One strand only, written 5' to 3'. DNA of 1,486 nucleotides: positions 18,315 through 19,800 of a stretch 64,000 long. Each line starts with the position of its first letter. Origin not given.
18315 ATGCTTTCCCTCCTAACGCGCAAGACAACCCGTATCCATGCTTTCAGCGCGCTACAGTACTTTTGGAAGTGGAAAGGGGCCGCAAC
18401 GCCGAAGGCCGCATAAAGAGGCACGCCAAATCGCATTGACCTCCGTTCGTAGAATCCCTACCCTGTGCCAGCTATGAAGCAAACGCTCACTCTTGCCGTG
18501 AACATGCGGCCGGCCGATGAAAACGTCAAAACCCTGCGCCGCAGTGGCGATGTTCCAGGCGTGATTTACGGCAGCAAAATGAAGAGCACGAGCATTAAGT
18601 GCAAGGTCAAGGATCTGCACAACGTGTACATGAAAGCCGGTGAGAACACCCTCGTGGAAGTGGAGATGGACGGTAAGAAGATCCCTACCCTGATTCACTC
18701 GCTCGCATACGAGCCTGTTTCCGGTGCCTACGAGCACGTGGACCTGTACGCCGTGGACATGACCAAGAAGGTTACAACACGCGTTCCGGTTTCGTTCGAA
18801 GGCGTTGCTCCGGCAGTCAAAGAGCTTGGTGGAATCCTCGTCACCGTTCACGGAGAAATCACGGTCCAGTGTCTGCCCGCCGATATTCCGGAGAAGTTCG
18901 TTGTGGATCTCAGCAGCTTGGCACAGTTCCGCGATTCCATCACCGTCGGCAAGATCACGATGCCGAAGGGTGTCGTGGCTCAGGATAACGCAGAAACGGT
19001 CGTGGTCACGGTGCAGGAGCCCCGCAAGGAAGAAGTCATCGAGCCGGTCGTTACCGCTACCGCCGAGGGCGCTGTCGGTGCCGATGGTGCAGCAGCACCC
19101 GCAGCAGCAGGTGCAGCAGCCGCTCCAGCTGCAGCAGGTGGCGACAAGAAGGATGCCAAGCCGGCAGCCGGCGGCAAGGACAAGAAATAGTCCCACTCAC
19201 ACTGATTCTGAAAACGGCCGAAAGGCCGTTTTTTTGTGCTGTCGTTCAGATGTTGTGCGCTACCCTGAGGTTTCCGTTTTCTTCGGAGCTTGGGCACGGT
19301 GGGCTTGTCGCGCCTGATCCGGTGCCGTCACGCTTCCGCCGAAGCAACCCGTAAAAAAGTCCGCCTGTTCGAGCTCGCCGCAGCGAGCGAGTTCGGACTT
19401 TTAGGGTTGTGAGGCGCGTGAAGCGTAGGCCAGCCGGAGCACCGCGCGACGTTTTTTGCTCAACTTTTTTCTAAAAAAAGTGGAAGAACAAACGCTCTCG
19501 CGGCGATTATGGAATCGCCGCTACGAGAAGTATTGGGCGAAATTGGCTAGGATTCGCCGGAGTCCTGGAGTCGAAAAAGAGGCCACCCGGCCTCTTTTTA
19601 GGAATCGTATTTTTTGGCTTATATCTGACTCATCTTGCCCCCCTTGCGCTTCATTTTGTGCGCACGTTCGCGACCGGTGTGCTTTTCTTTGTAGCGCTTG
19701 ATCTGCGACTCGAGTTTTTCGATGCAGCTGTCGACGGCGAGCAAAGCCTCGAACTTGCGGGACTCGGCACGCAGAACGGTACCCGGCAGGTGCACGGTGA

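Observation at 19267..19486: Two-copy 220-nt intergenic element whose core hairpin carries three compensatory base-pair swaps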

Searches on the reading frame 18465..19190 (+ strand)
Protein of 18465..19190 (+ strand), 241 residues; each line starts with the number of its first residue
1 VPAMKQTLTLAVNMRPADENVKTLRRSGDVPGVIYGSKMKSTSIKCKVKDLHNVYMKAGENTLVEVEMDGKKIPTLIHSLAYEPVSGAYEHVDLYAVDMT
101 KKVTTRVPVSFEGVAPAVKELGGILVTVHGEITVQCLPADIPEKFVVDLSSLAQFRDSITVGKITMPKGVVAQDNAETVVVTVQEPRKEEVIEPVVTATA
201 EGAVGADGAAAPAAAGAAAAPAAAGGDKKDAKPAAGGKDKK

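Call 17: find_encoding_contigs(protein=window:18465-19190:+, flank=10000, max_places=10)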
Protein window:18465-19190:+ (241 aa): no gene with exactly this product is on record in the collection.

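Call 38: find_encoding_contigs(protein=window:18474-19190:+, flank=10000, max_places=10)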
Protein window:18474-19190:+ (238 aa): 12 contigs read that carry it; 10 places shown.
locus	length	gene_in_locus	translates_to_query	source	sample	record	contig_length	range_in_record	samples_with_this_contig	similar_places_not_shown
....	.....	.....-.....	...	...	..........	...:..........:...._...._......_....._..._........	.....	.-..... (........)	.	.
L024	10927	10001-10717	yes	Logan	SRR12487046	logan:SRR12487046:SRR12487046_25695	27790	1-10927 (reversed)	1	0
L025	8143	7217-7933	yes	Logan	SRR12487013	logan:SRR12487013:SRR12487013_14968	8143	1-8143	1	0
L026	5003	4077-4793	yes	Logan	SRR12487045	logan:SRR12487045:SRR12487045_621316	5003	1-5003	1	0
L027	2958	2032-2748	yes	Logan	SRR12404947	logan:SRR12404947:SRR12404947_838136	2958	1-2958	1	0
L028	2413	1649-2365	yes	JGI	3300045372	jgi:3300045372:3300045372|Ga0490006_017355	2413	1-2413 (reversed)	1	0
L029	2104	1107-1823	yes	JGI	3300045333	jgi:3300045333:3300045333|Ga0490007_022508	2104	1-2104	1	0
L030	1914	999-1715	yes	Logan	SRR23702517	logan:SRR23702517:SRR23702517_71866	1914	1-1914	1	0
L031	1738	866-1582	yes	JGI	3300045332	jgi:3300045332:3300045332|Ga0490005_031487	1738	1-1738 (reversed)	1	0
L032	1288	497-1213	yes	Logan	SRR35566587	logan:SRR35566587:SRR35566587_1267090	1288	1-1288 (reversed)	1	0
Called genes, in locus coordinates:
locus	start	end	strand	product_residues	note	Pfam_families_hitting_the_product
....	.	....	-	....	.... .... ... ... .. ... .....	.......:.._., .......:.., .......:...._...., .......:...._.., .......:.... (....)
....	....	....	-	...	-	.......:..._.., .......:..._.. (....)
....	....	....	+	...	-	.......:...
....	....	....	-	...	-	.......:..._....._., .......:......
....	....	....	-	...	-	-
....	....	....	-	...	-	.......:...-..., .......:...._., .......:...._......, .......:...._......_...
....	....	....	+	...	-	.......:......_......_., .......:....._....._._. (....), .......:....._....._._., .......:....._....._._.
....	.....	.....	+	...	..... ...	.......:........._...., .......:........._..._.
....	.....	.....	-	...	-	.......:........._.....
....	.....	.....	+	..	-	-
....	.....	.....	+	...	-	-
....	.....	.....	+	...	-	-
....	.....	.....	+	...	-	-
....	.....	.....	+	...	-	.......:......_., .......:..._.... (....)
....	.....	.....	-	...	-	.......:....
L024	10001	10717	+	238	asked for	PF01386:Ribosomal_L25p, PF14693:Ribosomal_TL5_C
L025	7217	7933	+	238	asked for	PF01386:Ribosomal_L25p, PF14693:Ribosomal_TL5_C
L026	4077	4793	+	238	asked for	PF01386:Ribosomal_L25p, PF14693:Ribosomal_TL5_C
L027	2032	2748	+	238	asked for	PF01386:Ribosomal_L25p, PF14693:Ribosomal_TL5_C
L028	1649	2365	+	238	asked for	PF01386:Ribosomal_L25p, PF14693:Ribosomal_TL5_C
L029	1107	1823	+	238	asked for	PF01386:Ribosomal_L25p, PF14693:Ribosomal_TL5_C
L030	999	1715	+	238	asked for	PF01386:Ribosomal_L25p, PF14693:Ribosomal_TL5_C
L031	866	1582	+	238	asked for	PF01386:Ribosomal_L25p, PF14693:Ribosomal_TL5_C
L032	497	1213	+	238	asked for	PF01386:Ribosomal_L25p, PF14693:Ribosomal_TL5_C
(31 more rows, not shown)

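Call 42: find_homologous_proteins(query=window:18474-19190:+, max_evalue=1e-20)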
Query window:18474-19190:+ (238 aa): 893 proteins with E <= 1e-20 among 8000 candidates; the best 120 are listed.
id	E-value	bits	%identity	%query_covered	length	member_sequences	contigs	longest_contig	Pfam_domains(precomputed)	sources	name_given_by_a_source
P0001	4.3e-146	502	100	100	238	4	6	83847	PF14693.12,PF01386.25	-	-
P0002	7.3e-123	426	88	96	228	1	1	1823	PF14693.12,PF01386.25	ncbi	-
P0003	8.2e-113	393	87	80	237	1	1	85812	PF14693.12,PF01386.25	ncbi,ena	-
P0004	6.3e-106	371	81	79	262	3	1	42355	PF14693.12,PF01386.25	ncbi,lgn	-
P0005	2.2e-105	369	81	79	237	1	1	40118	PF14693.12,PF01386.25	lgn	-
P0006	2.5e-103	362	78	84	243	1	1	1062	PF14693.12,PF01386.25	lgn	-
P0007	3.2e-89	316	60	82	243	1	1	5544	PF14693.12,PF01386.25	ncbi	-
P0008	1.1e-87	311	67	84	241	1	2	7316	PF14693.12,PF01386.25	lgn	-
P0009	2.6e-85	304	66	84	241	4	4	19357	PF14693.12,PF01386.25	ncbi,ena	-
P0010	6.0e-85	302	66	84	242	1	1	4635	PF14693.12,PF01386.25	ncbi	-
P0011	6.4e-85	302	64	84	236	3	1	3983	PF14693.12,PF01386.25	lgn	-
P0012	8.3e-85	302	62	83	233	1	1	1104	PF14693.12,PF01386.25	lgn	-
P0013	8.6e-85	302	62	83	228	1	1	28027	PF14693.12,PF01386.25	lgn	-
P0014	9.5e-85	302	63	82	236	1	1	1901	PF14693.12,PF01386.25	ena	-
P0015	2.9e-84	300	63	88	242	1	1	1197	PF14693.12,PF01386.25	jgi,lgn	jgi:large subunit ribosomal protein L25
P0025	4.0e-82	293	65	81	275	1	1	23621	PF14693.12,PF01386.25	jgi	jgi:large subunit ribosomal protein L25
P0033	2.4e-81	291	59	100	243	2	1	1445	PF14693.12,PF01386.25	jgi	jgi:large subunit ribosomal protein L25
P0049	7.9e-78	279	86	59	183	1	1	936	PF14693.12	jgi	jgi:large subunit ribosomal protein L25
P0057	4.0e-77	277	61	84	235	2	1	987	PF14693.12,PF01386.25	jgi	jgi:large subunit ribosomal protein L25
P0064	2.8e-76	274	60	86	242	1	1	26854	PF14693.12,PF01386.25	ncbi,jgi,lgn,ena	ncbi:MAG: 50S ribosomal protein L25 [Candidatus Peribacteraceae bacterium]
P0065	7.0e-76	273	60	83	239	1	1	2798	PF14693.12,PF01386.25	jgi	jgi:large subunit ribosomal protein L25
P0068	1.1e-75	272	58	85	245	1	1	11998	PF14693.12,PF01386.25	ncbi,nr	ncbi:MAG: 50S ribosomal protein L25 [Candidatus Peribacteraceae bacterium]|nr:50S ribosomal protein 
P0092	7.8e-71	256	55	82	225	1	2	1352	PF14693.12,PF01386.25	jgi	jgi:large subunit ribosomal protein L25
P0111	6.3e-59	217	48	82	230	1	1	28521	PF14693.12,PF01386.25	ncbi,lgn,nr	ncbi:MAG: 50S ribosomal protein L25 [Candidatus Peribacteraceae bacterium]|nr:50S ribosomal protein 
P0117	2.2e-54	202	49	83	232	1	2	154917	PF14693.12,PF01386.25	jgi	jgi:large subunit ribosomal protein L25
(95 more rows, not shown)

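Call 43: find_encoding_contigs(protein=P0003, flank=10000, max_places=4)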
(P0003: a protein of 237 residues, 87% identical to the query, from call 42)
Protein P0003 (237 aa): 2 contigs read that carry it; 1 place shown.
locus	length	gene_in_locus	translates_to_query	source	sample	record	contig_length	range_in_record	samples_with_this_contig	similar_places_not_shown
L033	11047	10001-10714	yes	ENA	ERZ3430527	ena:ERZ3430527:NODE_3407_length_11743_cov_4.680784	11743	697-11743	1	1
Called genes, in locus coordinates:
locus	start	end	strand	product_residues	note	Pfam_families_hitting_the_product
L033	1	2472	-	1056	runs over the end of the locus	?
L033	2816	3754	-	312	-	PF01180:DHO_dh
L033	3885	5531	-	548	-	PF06418:CTP_synth_N, PF00117:GATase, PF07722:Peptidase_C26 (faint)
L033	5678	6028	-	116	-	-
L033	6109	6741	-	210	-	-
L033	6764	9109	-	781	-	PF01541:GIY-YIG, PF27096:UvrC_M, PF22920:UvrC_RNaseH, PF08459:UvrC_RNaseH_dom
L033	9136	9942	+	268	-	PF00535:Glycos_transf_2, PF10111:Glyco_tranf_2_2 (weak), PF13641:Glyco_tranf_2_3, PF13632:Glyco_trans_2_3 (weak)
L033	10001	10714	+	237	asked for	PF01386:Ribosomal_L25p, PF14693:Ribosomal_TL5_C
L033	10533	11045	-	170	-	?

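Call 44: find_encoding_contigs(protein=P0004, flank=10000, max_places=4)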
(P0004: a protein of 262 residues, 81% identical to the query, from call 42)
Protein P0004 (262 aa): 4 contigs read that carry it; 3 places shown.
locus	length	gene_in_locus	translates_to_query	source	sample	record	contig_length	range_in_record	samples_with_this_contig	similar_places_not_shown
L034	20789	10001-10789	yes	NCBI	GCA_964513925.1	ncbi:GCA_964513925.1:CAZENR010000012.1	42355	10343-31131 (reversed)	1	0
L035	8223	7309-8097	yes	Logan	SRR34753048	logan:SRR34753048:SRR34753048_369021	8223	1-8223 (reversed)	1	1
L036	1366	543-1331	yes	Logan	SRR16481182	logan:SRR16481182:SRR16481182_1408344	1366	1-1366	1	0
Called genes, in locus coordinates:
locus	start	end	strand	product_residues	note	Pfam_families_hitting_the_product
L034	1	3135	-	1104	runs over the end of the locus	PF13328:HD_4, PF01966:HD (weak), PF04607:RelA_SpoT, PF19296:RelA_AH, PF00892:EamA (weak)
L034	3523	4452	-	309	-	PF01180:DHO_dh, PF01070:FMN_dh (weak)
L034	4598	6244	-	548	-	PF06418:CTP_synth_N, PF00117:GATase, PF07722:Peptidase_C26 (weak)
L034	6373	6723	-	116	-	-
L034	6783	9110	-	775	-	PF01541:GIY-YIG (weak), PF27096:UvrC_M, PF22920:UvrC_RNaseH, PF08459:UvrC_RNaseH_dom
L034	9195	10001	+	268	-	PF00535:Glycos_transf_2, PF10111:Glyco_tranf_2_2 (weak), PF13641:Glyco_tranf_2_3, PF13632:Glyco_trans_2_3 (weak)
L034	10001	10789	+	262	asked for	PF01386:Ribosomal_L25p, PF14693:Ribosomal_TL5_C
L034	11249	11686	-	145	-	PF02482:Ribosomal_S30AE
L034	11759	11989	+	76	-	-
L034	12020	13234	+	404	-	-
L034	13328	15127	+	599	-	-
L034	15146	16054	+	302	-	-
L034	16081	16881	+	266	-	PF12705:PDDEXK_1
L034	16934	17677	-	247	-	PF01988:VIT1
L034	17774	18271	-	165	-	PF10116:Host_attach, PF18856:baeRF_family12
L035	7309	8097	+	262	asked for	PF01386:Ribosomal_L25p, PF14693:Ribosomal_TL5_C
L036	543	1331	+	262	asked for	PF01386:Ribosomal_L25p, PF14693:Ribosomal_TL5_C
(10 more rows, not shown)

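Call 45: find_encoding_contigs(protein=P0005, flank=10000, max_places=4)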
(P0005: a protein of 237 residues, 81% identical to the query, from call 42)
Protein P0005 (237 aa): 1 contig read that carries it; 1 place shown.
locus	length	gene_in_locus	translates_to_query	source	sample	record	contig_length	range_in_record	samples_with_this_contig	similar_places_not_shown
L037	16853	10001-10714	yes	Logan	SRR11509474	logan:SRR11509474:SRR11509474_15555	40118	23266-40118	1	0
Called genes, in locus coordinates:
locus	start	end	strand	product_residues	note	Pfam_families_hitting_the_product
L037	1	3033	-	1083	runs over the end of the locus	PF01966:HD, PF13328:HD_4, PF04607:RelA_SpoT, PF02824:TGS (faint), PF19296:RelA_AH (weak), PF00892:EamA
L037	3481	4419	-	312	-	PF01180:DHO_dh, PF01070:FMN_dh (weak)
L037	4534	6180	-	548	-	PF06418:CTP_synth_N, PF00117:GATase, PF07722:Peptidase_C26 (faint)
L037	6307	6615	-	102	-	-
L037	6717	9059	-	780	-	PF01541:GIY-YIG, PF27096:UvrC_M, PF22920:UvrC_RNaseH, PF08459:UvrC_RNaseH_dom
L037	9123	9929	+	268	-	PF00535:Glycos_transf_2, PF10111:Glyco_tranf_2_2 (faint), PF13641:Glyco_tranf_2_3, PF13632:Glyco_trans_2_3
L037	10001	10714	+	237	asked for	PF01386:Ribosomal_L25p, PF14693:Ribosomal_TL5_C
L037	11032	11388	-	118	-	PF02482:Ribosomal_S30AE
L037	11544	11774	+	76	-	-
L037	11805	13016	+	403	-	-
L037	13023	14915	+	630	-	-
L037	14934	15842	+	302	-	-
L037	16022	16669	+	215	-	PF12705:PDDEXK_1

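Call 58: find_encoding_contigs(protein=P0002, flank=10000, max_places=3)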
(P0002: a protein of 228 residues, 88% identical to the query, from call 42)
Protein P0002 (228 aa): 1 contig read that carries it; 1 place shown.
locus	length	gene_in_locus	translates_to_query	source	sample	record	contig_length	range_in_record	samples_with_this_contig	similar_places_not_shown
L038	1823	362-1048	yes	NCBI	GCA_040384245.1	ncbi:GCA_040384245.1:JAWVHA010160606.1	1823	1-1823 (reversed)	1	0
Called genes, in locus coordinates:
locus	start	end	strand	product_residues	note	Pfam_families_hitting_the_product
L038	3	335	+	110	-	?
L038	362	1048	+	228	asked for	PF01386:Ribosomal_L25p, PF14693:Ribosomal_TL5_C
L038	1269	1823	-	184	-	?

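Call 59: find_encoding_contigs(protein=P0009, flank=10000, max_places=4)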
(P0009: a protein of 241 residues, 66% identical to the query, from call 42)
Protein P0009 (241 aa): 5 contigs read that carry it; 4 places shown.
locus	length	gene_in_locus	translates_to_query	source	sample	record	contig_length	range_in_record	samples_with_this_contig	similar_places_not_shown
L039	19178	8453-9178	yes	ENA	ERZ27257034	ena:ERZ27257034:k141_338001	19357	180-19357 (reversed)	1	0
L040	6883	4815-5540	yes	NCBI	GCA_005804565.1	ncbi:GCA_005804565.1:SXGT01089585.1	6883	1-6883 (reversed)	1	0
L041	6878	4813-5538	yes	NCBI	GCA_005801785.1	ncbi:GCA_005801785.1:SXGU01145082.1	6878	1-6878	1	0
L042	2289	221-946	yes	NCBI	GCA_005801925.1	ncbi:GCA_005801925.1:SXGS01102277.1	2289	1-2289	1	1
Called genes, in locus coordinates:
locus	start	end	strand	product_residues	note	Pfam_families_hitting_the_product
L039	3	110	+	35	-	?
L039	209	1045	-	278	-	PF00175:NAD_binding_1 (weak), PF10418:DHODB_Fe-S_bind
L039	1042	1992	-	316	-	PF01180:DHO_dh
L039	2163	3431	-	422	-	PF06418:CTP_synth_N, PF00117:GATase, PF07722:Peptidase_C26 (faint)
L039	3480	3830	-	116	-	PF06418:CTP_synth_N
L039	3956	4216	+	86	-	-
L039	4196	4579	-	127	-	-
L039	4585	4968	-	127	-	-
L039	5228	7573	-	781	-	PF01541:GIY-YIG, PF27096:UvrC_M, PF22920:UvrC_RNaseH, PF08459:UvrC_RNaseH_dom, PF00583:Acetyltransf_1 (weak), PF13673:Acetyltransf_10 (weak), PF13508:Acetyltransf_7, PF08459:UvrC_RNaseH_dom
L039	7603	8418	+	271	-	PF00535:Glycos_transf_2, PF13641:Glyco_tranf_2_3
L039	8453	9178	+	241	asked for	PF01386:Ribosomal_L25p, PF14693:Ribosomal_TL5_C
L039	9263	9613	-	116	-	PF02482:Ribosomal_S30AE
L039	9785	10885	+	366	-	-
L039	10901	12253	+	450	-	-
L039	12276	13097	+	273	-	PF01930:Cas_Cas4 (faint), PF12705:PDDEXK_1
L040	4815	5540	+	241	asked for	PF01386:Ribosomal_L25p, PF14693:Ribosomal_TL5_C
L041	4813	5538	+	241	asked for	PF01386:Ribosomal_L25p, PF14693:Ribosomal_TL5_C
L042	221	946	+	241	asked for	PF01386:Ribosomal_L25p, PF14693:Ribosomal_TL5_C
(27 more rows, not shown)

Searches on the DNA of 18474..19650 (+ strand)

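Call 5: search_rna_families(source=window, start=19150, end=19650, threshold=evalue, max_evalue=10, show_alignments=3)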
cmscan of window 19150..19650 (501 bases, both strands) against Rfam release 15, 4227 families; matches with E-value up to 10: 7.
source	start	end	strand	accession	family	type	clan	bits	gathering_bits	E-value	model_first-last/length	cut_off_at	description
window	19272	19451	-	RF02258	adapt33_4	Gene; lncRNA;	-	21.4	80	1.8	1-179/179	no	Adaptive response 33 conserved region 4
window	19211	19281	-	RF02844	RefA9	Gene; antisense;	-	19.1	49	2.1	1-64/64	no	Enterococcus sRNA A9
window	19431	19567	-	RF02193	TCL6_3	Gene; lncRNA;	-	16.7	40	0.31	1-139/139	no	T-cell leukemia/lymphoma 6 conserved region 3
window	19211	19231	+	RF02059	STnc50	Gene; sRNA;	-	16.7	55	4.9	53-73/84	no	Salmonella enterica sRNA STnc40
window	19192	19235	+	RF01519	CC0196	Gene; sRNA;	-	14.2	35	1.2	13-58/58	no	Caulobacter sRNA CC0196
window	19183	19237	+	RF00106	RNAI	Gene; antisense;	-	13.1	47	8.6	1-102/102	no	RNAI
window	19498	19561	+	RF01516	v-snoRNA-1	Gene; snRNA; snoRNA; CD-box;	-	12.4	75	7.7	1-65/65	no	Human herpesvirus 1 small nucleolar RNA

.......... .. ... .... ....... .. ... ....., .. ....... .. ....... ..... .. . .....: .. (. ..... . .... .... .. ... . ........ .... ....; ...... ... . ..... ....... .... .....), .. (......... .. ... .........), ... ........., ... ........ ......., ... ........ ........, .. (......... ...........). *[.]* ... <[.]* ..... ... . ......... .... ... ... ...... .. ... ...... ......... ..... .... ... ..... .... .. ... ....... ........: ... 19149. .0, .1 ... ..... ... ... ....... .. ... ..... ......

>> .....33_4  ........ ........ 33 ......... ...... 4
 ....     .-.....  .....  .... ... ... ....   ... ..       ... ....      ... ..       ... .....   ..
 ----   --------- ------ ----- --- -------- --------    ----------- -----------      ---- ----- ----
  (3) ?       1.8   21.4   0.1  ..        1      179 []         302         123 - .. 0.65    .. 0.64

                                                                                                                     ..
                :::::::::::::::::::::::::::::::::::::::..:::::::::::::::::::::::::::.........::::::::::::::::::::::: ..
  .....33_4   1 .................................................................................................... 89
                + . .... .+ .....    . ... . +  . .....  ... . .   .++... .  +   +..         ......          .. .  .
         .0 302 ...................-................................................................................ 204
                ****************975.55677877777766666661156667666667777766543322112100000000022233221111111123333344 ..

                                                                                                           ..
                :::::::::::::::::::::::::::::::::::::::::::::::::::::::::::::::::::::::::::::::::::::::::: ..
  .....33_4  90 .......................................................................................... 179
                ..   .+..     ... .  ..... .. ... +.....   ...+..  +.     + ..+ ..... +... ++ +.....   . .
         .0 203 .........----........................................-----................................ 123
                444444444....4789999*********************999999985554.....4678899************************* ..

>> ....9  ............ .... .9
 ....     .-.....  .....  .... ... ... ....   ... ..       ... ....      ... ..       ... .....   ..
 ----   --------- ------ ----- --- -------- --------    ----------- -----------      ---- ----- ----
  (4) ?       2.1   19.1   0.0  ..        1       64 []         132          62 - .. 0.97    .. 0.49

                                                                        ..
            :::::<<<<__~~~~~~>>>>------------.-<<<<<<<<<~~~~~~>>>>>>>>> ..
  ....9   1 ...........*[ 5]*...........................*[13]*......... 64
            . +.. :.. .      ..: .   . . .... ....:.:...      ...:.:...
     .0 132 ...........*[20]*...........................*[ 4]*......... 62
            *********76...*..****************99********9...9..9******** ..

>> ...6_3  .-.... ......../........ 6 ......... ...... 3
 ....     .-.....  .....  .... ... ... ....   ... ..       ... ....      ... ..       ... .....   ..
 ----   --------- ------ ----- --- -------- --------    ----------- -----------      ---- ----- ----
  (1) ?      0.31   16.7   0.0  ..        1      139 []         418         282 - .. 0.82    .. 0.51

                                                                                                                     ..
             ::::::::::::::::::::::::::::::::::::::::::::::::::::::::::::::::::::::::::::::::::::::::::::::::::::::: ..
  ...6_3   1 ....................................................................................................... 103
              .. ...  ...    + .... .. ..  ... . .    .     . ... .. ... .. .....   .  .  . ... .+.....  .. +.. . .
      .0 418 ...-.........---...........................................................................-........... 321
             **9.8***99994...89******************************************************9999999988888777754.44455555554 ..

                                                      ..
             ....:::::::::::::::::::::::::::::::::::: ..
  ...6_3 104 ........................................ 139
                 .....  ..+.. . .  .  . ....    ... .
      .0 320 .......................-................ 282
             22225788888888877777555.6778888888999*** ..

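Call 76: search_rna_families(sources=[L011, L033, L034, L037, L038], threshold=gathering)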
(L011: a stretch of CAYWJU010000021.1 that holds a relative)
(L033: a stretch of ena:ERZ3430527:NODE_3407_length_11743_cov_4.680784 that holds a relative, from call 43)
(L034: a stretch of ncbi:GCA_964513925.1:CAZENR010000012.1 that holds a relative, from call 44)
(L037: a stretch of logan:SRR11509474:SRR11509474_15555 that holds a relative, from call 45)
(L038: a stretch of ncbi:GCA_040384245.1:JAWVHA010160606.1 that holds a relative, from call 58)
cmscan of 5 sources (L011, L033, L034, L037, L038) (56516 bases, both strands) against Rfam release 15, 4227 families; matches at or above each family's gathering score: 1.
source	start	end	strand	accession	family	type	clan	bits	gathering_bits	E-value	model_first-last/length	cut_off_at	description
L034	19192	19263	+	RF00005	tRNA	Gene; tRNA;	CL00001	54.8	29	4.3e-09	1-71/71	no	tRNA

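Call 77: search_dna_similar(query=window:19262-19498:+, collection=plasmids, mode=distant, max_evalue=0.001, max_rows=10)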
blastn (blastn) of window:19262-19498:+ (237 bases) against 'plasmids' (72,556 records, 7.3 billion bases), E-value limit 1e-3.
No match.

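Call 78: search_dna_similar(query=window:19262-19498:+, collection=phages, mode=distant, max_evalue=0.001, max_rows=10)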
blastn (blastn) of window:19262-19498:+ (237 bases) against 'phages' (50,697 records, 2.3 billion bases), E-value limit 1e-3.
No match.
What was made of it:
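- No plasmid or phage match was found (calls 77, 78).
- Tried and rejected: No match (calls 77, 78).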
